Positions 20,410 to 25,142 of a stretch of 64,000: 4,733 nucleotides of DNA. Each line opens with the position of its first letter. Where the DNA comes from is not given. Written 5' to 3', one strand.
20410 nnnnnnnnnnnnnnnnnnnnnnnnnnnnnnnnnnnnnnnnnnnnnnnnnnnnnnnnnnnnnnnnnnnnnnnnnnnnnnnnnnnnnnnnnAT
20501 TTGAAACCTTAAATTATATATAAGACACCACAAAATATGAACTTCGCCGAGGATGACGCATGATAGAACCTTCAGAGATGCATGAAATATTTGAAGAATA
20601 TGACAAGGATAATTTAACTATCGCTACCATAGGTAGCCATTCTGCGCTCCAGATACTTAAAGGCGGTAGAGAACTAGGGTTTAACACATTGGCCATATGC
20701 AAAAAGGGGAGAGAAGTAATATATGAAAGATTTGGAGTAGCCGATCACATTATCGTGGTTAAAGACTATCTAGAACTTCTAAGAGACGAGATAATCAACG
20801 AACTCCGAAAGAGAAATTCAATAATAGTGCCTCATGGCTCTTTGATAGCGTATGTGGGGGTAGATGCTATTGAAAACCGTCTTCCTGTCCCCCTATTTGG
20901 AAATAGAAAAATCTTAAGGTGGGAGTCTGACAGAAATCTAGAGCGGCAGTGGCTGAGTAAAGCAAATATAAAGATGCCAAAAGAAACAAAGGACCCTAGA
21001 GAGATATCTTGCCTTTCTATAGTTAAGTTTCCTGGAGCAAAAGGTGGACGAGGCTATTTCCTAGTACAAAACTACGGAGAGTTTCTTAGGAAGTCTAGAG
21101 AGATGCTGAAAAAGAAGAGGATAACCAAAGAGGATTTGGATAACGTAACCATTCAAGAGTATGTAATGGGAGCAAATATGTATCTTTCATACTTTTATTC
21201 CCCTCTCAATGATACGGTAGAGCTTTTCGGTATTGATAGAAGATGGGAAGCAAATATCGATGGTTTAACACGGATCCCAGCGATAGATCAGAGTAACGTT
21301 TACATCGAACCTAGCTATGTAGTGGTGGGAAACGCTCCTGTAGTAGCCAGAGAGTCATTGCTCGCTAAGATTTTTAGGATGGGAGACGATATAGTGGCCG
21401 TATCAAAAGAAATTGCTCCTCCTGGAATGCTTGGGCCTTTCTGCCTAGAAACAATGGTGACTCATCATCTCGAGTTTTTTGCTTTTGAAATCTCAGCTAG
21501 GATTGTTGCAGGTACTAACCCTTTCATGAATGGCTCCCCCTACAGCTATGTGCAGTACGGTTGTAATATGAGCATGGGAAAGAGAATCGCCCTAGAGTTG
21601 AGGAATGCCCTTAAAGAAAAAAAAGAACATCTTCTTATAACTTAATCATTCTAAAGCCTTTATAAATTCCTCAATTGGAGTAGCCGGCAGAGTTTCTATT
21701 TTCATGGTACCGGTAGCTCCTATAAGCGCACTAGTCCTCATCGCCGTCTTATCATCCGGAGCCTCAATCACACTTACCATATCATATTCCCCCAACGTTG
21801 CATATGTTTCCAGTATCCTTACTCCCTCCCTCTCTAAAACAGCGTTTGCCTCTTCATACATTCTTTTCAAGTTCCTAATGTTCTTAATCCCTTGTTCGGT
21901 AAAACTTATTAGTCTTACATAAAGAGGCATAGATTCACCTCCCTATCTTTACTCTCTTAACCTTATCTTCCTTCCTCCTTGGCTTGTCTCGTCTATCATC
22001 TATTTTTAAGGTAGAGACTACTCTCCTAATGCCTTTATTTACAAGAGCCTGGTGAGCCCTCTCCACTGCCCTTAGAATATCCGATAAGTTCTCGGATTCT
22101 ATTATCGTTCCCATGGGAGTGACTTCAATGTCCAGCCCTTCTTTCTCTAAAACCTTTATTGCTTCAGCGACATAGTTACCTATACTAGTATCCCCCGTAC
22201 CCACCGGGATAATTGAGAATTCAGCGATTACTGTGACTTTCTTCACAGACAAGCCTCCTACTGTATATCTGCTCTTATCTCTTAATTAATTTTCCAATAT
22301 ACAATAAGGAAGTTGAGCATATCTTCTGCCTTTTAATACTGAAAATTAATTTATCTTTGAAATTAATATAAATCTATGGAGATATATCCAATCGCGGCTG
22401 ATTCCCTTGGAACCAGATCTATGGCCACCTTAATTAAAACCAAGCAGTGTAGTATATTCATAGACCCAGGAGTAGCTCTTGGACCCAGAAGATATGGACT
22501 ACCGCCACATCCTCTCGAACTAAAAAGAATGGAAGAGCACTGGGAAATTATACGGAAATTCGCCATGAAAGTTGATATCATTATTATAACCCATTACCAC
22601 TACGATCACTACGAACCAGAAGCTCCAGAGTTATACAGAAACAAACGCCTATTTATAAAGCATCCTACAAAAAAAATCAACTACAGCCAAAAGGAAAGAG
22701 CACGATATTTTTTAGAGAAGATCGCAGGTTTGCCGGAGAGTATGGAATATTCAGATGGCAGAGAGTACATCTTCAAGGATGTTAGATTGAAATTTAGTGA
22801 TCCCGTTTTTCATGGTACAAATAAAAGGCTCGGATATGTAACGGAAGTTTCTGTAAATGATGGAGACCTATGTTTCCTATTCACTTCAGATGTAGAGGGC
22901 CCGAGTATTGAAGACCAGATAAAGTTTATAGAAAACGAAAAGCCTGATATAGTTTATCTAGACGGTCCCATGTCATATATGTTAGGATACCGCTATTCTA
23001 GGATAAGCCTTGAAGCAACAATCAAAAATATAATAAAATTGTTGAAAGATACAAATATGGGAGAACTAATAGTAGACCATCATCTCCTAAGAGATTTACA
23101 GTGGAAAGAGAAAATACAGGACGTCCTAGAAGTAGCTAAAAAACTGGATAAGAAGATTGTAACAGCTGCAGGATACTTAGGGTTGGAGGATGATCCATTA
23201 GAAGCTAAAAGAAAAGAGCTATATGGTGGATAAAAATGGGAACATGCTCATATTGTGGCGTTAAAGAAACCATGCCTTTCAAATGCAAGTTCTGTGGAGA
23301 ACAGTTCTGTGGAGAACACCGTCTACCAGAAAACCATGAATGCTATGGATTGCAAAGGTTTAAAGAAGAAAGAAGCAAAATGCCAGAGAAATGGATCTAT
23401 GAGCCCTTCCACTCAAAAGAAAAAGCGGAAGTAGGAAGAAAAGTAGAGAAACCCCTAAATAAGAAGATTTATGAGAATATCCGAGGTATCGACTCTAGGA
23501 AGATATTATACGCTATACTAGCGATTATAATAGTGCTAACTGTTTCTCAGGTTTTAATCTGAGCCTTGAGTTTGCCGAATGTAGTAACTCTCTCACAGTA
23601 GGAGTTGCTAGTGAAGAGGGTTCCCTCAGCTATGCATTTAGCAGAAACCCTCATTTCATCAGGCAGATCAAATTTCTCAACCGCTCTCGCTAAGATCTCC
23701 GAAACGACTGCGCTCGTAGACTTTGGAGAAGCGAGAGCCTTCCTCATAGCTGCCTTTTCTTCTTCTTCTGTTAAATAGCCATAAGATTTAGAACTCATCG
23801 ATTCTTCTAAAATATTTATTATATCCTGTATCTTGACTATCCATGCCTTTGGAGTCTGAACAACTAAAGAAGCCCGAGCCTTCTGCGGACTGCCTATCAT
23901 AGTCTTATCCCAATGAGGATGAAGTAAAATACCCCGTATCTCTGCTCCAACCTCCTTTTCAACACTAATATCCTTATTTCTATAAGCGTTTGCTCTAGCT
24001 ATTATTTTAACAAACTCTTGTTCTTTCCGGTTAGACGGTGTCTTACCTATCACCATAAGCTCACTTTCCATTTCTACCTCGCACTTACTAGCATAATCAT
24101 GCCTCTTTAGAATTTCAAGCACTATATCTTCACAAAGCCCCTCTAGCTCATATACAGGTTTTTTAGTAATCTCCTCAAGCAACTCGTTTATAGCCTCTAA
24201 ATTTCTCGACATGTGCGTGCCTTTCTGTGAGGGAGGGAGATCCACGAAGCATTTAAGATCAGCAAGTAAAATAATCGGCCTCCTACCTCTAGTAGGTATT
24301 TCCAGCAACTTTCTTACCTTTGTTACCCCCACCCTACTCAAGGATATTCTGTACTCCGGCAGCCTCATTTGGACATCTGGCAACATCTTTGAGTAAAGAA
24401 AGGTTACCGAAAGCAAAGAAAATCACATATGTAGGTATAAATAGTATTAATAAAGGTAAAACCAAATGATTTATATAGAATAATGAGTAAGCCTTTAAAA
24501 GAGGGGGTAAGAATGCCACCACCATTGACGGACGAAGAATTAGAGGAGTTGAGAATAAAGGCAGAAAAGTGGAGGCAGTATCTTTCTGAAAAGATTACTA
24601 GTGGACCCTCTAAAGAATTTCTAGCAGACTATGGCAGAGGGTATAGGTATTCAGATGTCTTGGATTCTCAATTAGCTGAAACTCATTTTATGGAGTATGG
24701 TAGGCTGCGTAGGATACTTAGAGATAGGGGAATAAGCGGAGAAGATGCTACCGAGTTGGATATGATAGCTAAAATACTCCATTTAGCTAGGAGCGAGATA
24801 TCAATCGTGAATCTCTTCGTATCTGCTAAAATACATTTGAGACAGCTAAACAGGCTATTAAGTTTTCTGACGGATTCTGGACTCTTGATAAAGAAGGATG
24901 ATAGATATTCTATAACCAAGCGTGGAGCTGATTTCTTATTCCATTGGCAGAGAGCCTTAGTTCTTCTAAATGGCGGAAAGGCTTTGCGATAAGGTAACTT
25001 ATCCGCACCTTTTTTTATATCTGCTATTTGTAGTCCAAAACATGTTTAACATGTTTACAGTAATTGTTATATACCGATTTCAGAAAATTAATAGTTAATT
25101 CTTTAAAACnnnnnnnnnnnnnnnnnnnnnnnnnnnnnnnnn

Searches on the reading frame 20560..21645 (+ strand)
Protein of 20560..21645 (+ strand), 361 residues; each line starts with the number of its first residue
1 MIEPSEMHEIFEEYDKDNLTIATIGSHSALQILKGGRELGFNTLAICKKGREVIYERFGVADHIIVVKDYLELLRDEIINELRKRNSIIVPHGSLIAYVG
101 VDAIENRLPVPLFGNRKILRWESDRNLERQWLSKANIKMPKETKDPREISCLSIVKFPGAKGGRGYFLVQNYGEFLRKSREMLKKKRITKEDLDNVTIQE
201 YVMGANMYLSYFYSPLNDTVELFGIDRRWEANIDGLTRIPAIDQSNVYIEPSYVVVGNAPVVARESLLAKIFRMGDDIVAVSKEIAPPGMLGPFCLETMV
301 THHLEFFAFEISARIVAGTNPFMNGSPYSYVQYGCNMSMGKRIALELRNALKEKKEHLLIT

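Call 15: search_protein_families(library=ncbifam, proteins=[window:20560-21645:+], max_evalue=0.00001)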
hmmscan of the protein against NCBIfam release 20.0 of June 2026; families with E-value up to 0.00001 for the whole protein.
window:20560-21645:+ (361 aa): 6 families
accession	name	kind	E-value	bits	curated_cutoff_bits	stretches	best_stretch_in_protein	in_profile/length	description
NF009780.0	PRK13278.1-5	equivalog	8.3e-150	498.7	556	1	1-358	1-358/361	formate--phosphoribosylaminoimidazolecarboxamide ligase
NF009783.0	PRK13278.2-4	equivalog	1.1e-142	475.2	590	1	6-359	4-354/356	formate--phosphoribosylaminoimidazolecarboxamide ligase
NF009779.0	PRK13278.1-3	equivalog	9.5e-107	356.9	580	1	19-357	3-329/333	formate--phosphoribosylaminoimidazolecarboxamide ligase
NF009778.0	PRK13278.1-1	equivalog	7.4e-103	344.2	570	1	19-359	20-354/356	formate--phosphoribosylaminoimidazolecarboxamide ligase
NF009781.0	PRK13278.1-6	subfamily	4.2e-100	335.1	603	1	1-357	1-352/356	formate--phosphoribosylaminoimidazolecarboxamide ligase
NF009782.0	PRK13278.2-1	equivalog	5.2e-47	160.6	482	1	20-355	2-304/310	formate--phosphoribosylaminoimidazolecarboxamide ligase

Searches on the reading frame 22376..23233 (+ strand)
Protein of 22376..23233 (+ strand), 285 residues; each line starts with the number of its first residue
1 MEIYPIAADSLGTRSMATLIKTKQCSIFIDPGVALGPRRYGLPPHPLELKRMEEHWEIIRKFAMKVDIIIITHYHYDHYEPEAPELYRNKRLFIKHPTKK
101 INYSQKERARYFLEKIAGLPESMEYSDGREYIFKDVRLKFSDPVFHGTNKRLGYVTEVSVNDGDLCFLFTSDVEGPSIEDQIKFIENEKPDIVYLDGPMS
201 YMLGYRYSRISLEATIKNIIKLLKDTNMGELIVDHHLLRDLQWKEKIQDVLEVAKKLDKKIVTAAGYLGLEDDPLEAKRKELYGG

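Call 15: search_protein_families(library=ncbifam, proteins=[window:22376-23233:+], max_evalue=0.00001)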
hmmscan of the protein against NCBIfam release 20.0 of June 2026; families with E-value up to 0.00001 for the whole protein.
window:22376-23233:+ (285 aa): 4 families
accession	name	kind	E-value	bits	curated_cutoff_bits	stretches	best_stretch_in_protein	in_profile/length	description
NF003287.0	PRK04286.1-1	equivalog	5.6e-89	298.5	286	1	1-283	1-286/308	hypothetical protein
NF003289.0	PRK04286.1-3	equivalog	7.4e-73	245.5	526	1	1-283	1-282/292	hypothetical protein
NF003290.0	PRK04286.1-6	equivalog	4.7e-68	229.2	526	1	1-283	1-285/307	hypothetical protein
NF003288.0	PRK04286.1-2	equivalog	4.2e-35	121.4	409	1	2-283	2-278/303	hypothetical protein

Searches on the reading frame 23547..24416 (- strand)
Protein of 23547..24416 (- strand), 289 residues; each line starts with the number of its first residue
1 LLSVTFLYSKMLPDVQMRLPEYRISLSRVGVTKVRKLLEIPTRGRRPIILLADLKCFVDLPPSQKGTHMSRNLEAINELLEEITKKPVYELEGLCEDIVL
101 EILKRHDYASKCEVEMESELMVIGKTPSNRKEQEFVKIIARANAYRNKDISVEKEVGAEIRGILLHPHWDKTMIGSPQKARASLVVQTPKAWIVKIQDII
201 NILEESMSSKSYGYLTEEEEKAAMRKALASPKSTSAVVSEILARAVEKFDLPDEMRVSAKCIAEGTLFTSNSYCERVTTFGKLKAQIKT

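Call 34: search_protein_families(library=pfam, proteins=[window:23547-24416:-], max_evalue=0.00001)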
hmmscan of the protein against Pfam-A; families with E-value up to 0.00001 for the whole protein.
window:23547-24416:- (289 aa): 1 family
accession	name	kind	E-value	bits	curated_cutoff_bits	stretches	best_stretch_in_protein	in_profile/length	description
PF02649.19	GCHY-1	-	1e-37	130.5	25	1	12-245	1-234/260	Type I GTP cyclohydrolase folE2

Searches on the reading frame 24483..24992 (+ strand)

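Call 34: search_protein_families(library=pfam, proteins=[window:24483-24992:+], max_evalue=0.00001)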
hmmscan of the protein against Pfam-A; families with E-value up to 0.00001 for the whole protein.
window:24483-24992:+ (169 aa): 1 family
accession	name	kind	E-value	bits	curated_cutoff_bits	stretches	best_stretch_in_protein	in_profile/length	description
PF14947.12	HTH_45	-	5.8e-08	33.1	25.5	1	90-155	3-69/77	Winged helix-turn-helix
